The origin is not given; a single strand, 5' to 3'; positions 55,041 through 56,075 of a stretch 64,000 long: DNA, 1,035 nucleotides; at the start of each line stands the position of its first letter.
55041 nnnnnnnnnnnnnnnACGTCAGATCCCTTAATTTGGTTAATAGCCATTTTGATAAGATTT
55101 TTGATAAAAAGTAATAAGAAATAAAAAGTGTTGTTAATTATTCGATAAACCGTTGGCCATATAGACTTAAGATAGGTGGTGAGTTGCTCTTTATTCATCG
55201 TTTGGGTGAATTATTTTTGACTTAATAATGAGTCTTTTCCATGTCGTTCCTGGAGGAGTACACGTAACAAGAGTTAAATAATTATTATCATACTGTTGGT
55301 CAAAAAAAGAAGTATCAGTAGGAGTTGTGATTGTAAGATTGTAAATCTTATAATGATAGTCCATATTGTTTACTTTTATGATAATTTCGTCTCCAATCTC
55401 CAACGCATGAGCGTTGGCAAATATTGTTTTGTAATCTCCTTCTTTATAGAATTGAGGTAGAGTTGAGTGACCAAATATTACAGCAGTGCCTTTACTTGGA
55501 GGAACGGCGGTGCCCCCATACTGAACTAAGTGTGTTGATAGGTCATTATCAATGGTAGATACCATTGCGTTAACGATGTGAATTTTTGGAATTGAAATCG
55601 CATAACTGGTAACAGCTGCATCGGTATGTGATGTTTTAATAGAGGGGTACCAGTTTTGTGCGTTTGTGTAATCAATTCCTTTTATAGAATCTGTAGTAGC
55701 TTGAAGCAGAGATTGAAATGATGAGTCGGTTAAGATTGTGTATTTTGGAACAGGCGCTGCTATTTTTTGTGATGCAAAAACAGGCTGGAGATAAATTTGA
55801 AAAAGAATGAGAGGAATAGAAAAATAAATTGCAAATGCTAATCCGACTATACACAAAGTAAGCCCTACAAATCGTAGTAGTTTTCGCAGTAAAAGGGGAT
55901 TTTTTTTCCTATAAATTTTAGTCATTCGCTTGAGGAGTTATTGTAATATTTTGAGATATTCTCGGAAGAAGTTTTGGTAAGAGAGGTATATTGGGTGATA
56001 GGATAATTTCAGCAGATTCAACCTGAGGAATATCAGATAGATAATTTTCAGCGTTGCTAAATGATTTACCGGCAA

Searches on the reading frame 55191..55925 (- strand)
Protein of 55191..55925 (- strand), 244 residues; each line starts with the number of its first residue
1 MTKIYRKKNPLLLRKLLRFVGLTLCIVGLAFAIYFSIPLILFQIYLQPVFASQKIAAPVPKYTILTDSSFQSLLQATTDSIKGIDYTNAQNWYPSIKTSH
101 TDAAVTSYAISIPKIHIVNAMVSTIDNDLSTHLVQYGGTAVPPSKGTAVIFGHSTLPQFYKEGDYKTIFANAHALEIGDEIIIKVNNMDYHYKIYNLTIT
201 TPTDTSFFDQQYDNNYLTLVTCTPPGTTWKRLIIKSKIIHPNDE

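Call 94: search_protein_families(library=pfam, proteins=[window:55191-55925:-], max_evalue=0.0001)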
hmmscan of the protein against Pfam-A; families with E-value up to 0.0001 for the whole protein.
window:55191-55925:- (244 aa): 1 family
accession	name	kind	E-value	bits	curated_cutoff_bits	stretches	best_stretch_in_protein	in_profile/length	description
PF04203.18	Sortase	-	3.9e-19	69.1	26.6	1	110-237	1-123/125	Sortase domain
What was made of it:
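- On Sortase-dependent pilus tip adhesins (SpaC/RrgA type): A sortase gene exists at 55191-55925 but is unlinked (call 94).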
